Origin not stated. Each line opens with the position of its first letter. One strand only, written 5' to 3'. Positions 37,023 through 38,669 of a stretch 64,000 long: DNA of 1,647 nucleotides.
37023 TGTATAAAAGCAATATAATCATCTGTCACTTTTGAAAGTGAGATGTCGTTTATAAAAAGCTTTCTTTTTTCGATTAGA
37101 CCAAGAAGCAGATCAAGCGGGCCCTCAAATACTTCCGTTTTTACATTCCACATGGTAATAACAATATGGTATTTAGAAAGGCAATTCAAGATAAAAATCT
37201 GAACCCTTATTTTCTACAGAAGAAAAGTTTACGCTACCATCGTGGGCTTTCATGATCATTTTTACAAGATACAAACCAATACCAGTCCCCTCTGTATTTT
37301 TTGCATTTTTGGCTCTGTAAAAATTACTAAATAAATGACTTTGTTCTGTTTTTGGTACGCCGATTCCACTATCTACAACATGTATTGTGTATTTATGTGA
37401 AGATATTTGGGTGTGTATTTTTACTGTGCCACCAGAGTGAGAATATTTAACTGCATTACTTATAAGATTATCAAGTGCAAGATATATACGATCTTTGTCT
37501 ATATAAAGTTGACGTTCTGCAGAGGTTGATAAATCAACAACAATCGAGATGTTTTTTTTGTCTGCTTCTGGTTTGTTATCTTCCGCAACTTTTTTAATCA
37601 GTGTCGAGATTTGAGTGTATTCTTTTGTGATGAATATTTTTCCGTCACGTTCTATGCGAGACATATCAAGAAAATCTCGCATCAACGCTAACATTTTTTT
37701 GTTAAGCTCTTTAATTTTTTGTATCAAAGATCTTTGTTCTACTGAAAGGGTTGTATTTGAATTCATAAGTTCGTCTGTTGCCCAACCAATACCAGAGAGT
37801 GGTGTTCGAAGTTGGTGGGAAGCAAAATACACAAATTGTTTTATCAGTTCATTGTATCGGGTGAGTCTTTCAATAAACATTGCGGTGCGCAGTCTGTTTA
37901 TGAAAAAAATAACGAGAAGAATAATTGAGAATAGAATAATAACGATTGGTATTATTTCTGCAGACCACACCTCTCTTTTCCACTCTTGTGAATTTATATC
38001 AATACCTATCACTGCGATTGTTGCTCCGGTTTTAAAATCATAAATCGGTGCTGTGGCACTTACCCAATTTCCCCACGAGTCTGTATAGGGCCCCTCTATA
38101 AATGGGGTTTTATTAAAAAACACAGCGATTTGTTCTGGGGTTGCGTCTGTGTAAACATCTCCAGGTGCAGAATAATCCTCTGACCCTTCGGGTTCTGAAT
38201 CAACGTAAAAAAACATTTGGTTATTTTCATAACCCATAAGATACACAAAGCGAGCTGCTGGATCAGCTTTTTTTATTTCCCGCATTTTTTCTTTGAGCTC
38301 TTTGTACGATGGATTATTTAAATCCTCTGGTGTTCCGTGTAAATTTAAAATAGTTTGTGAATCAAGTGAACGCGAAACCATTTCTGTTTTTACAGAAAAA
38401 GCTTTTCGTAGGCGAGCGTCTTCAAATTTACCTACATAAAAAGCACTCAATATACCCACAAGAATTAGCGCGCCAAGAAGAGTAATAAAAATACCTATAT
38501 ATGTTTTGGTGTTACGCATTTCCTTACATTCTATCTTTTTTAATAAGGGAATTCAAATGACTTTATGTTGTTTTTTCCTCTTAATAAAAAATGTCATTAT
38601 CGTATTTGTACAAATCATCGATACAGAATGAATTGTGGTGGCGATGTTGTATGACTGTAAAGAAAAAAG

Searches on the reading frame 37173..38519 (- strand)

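Call 44: search_protein_families(library=pfam, proteins=[window:37173-38519:-], max_evalue=0.001)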
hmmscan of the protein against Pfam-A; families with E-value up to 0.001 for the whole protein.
window:37173-38519:- (448 aa): 4 families
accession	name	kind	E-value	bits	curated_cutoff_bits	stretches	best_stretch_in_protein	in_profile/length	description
PF02518.31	HATPase_c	-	2.7e-25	89.4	26.4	1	341-448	2-109/111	Histidine kinase-, DNA gyrase B-, and HSP90-like ATPase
PF00512.31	HisKA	-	5e-12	46.1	26.9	1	227-290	3-64/66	His Kinase A (phospho-acceptor) domain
PF13581.12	HATPase_c_2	-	9.8e-07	29.3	27.4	1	343-426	30-112/127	Histidine kinase-like ATPase domain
PF12698.13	ABC2_membrane_3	-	0.00083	19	31.6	0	9-221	3-191/347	ABC-2 family transporter protein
